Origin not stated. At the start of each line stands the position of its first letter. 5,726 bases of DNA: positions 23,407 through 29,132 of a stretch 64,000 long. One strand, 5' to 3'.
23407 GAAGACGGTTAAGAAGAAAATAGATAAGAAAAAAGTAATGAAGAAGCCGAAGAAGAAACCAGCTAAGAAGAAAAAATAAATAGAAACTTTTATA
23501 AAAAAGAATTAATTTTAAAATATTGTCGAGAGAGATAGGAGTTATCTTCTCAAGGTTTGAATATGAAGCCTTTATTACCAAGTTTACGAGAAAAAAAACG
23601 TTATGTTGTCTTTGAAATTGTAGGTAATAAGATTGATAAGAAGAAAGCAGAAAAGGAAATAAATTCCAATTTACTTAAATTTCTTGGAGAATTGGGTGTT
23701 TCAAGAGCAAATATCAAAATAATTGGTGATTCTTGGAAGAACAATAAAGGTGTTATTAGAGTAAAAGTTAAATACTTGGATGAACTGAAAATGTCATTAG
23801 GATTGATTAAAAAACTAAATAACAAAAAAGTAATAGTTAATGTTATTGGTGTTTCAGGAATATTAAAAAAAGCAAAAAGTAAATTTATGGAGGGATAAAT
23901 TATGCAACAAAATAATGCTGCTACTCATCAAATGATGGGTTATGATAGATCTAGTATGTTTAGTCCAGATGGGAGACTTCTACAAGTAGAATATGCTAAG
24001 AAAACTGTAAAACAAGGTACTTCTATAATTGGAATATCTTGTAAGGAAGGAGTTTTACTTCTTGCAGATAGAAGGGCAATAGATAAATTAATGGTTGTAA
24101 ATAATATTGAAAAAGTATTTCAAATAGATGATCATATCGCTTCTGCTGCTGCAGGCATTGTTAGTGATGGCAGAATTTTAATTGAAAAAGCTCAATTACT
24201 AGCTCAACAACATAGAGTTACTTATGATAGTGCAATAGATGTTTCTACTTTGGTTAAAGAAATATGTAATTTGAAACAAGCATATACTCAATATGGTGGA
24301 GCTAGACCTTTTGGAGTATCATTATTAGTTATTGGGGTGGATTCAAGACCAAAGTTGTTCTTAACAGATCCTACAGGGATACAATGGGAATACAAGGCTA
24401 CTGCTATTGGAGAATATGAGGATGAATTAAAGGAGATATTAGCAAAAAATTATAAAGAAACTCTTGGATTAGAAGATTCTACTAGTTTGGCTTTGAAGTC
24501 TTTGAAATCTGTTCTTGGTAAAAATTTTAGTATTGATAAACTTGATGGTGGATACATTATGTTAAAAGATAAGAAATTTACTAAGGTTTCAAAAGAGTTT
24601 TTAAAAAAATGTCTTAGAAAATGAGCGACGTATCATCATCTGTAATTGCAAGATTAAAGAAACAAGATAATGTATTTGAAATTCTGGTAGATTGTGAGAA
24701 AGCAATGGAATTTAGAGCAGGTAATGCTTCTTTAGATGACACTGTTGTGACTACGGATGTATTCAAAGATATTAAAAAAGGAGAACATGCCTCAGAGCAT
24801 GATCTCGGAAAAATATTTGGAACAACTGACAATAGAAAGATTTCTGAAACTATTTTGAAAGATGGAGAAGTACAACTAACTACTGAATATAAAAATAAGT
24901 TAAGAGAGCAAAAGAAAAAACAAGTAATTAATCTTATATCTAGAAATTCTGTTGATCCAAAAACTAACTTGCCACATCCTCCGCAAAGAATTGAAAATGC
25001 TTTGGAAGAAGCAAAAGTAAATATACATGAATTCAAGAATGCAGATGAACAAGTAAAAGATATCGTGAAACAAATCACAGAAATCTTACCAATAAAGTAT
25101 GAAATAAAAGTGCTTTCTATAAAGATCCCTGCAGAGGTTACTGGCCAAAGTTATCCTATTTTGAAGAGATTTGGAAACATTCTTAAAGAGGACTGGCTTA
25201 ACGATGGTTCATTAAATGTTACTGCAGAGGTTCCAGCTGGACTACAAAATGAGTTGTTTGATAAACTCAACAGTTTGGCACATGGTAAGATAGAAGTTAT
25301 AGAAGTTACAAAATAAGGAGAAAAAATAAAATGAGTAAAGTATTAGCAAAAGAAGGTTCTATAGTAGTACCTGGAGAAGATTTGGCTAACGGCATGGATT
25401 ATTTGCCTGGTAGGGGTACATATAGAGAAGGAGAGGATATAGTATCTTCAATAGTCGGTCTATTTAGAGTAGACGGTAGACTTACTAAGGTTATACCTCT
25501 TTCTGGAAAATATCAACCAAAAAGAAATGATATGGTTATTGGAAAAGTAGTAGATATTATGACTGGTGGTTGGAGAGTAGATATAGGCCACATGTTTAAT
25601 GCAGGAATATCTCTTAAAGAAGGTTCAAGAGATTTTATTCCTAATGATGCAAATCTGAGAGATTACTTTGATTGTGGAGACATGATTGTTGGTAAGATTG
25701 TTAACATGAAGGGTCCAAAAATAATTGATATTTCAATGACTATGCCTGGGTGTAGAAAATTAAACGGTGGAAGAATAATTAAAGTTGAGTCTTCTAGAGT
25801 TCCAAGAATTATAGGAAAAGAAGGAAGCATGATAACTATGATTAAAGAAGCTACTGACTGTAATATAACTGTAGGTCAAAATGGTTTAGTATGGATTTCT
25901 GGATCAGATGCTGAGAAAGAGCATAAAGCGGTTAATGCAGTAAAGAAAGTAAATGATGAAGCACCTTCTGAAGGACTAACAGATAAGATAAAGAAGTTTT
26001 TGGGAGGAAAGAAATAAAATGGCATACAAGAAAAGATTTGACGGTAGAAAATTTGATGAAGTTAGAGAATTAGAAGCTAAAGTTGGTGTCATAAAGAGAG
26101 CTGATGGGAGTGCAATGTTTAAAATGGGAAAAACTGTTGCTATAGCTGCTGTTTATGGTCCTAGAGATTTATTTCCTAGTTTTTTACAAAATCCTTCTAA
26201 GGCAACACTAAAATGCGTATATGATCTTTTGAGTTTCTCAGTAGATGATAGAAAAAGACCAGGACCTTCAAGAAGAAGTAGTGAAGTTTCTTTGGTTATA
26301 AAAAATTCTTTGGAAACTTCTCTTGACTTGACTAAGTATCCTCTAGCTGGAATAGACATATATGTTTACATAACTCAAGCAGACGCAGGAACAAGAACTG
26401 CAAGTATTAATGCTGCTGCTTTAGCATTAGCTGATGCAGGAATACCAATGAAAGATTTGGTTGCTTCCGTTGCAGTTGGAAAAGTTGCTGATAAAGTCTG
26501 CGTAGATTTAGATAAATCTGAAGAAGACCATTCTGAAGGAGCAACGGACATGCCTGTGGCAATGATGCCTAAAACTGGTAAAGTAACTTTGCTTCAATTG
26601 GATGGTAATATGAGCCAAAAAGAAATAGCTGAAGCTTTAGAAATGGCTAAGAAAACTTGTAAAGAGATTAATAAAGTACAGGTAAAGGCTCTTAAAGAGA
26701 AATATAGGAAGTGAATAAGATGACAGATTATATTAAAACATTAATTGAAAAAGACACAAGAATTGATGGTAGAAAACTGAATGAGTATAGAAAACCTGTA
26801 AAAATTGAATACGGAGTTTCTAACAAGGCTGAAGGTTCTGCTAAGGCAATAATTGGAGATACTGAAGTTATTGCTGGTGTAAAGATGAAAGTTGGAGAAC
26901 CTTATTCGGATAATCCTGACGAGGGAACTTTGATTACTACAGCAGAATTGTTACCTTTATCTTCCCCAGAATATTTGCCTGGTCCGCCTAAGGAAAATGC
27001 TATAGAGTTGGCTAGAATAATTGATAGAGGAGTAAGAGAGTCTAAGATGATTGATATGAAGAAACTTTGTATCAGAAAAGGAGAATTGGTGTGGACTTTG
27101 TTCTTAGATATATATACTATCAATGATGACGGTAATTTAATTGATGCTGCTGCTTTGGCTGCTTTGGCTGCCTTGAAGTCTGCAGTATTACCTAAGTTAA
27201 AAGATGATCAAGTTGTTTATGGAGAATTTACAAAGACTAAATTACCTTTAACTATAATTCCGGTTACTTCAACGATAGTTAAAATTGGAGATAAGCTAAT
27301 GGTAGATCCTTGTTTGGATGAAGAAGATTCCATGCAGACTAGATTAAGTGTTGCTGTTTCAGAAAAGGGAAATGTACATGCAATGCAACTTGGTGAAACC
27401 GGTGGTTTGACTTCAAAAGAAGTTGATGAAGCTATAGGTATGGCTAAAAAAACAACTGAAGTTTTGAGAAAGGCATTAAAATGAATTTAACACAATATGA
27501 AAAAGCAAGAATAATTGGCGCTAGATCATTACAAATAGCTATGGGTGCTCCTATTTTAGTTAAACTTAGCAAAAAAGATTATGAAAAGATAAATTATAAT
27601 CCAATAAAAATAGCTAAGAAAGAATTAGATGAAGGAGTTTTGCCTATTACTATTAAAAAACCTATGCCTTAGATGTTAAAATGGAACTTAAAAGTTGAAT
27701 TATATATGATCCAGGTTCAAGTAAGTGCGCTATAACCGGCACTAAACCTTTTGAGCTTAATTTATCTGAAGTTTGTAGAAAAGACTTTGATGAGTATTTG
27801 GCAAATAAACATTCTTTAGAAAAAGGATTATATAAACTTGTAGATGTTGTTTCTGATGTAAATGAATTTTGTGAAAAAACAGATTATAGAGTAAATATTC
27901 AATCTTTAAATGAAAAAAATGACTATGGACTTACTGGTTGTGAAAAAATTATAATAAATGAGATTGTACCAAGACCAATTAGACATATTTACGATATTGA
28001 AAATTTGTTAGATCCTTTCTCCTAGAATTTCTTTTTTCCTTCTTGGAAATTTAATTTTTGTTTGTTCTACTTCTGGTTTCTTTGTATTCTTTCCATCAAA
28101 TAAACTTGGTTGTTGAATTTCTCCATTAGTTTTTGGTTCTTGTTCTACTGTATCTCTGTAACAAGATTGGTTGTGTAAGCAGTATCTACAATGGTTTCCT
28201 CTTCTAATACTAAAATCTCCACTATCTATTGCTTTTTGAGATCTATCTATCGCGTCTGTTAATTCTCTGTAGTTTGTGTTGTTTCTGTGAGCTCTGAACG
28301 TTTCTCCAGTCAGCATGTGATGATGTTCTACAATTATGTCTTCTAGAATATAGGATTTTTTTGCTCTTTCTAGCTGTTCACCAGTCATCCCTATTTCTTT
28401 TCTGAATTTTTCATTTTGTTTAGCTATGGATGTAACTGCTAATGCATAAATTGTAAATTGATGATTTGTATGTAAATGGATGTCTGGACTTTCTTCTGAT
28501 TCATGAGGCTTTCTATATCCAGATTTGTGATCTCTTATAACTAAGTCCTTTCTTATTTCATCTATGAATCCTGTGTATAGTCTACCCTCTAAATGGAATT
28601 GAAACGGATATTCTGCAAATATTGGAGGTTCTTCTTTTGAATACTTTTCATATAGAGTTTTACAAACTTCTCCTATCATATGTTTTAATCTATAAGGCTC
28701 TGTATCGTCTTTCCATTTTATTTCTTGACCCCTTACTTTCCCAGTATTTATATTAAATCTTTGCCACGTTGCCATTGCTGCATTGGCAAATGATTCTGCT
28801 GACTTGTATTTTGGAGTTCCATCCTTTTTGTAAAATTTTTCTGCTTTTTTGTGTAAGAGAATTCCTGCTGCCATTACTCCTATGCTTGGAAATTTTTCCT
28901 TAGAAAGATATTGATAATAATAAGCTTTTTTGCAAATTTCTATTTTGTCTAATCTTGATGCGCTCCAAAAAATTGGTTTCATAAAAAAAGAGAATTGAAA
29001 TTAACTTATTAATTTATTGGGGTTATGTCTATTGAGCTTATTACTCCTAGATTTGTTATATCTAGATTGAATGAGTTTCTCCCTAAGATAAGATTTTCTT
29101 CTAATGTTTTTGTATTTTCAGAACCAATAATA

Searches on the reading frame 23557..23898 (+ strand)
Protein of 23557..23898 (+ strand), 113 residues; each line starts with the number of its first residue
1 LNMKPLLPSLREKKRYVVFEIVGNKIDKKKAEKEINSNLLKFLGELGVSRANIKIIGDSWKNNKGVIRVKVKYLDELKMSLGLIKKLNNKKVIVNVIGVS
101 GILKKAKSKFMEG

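Call 76: search_protein_families(library=pfam, proteins=[window:23557-23898:+], max_evalue=0.01)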
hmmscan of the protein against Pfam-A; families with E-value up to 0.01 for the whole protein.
window:23557-23898:+ (113 aa): 1 family
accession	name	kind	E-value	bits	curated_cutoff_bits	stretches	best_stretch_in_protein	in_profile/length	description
PF01900.24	RNase_P_Rpp14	-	2.8e-16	59.9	23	1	15-110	1-103/104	Rpp14/Pop5 family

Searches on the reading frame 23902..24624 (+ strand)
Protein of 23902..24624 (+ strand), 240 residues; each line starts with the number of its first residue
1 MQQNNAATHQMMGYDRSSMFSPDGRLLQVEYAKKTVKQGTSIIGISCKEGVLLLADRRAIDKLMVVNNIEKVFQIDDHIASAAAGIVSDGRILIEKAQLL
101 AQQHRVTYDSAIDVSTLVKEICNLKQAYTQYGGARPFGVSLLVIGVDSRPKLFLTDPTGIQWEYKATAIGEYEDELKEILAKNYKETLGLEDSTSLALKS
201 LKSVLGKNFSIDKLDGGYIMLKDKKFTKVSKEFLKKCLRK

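Call 55: search_protein_families(library=pfam, proteins=[window:23902-24624:+], max_evalue=0.0001)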
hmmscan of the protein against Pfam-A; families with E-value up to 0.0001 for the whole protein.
window:23902-24624:+ (240 aa): 2 families
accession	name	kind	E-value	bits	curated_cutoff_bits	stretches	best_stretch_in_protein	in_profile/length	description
PF00227.31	Proteasome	-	1e-50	172.5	22.4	1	36-213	1-183/189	Proteasome subunit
PF10584.14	Proteasome_A_N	-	9e-10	38.5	27.7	1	14-34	1-22/23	Proteasome subunit A N-terminal signature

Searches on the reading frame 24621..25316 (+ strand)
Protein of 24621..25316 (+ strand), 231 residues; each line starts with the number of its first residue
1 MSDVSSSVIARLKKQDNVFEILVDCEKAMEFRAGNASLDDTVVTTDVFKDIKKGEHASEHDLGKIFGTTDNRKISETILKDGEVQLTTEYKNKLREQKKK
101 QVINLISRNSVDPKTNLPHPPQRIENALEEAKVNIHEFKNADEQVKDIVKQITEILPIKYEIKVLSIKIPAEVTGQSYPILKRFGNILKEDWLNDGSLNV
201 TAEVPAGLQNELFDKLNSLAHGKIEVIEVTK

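Call 55: search_protein_families(library=pfam, proteins=[window:24621-25316:+], max_evalue=0.0001)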
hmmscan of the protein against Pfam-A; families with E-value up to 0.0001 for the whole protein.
window:24621-25316:+ (231 aa): 3 families
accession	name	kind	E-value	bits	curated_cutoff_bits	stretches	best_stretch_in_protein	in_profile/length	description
PF09377.16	SBDS_domain_II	-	7.9e-24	83.8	27.2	1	100-160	1-61/62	SBDS protein, domain II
PF01172.24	SBDS_N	-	5.3e-22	78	24.6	1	8-90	3-86/88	Shwachman-Bodian-Diamond syndrome (SBDS) N-terminal domain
PF20268.4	SBDS_C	-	2.7e-14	53.3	27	1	165-226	3-66/71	SBDS protein, C-terminal domain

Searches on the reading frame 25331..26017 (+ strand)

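Call 55: search_protein_families(library=pfam, proteins=[window:25331-26017:+], max_evalue=0.0001)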
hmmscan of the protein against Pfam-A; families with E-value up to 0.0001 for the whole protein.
window:25331-26017:+ (228 aa): 5 families
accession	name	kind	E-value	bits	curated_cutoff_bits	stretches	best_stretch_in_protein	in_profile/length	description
PF00013.35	KH_1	-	3.8e-09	36.6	21.5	1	150-205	4-65/66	KH domain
PF22625.2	ECR1_N_2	-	2.4e-08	34.1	27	1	10-57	2-50/51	Exosome RNA binding protein RRP4 N-terminal domain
PF21266.3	RRP4_S1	-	4.2e-08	33.7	27.3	1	60-96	1-37/73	RRP4, S1 domain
PF14382.12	ECR1_N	-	4.5e-08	33.2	27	1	11-47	1-37/38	Exosome complex exonuclease RRP4 N-terminal region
PF15985.11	KH_6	-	5.5e-08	33.5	27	1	147-194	1-46/47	KH domain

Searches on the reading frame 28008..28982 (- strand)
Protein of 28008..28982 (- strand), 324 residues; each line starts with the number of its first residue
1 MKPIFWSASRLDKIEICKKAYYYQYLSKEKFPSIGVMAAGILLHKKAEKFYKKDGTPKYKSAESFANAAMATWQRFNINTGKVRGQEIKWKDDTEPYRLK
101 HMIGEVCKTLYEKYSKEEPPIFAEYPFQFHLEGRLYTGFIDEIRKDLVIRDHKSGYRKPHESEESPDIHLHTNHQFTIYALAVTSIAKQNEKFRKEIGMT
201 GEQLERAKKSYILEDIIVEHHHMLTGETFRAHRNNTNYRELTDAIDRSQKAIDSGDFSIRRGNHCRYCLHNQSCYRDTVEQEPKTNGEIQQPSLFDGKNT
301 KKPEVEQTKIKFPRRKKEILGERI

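Call 32: search_protein_families(library=pfam, proteins=[window:28008-28982:-], max_evalue=0.00001)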
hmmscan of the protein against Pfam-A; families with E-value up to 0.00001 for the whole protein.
window:28008-28982:- (324 aa): 1 family
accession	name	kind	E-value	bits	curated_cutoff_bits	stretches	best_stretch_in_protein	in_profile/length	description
PF12705.13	PDDEXK_1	-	3e-22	80.2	22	1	6-274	2-246/247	PD-(D/E)XK nuclease superfamily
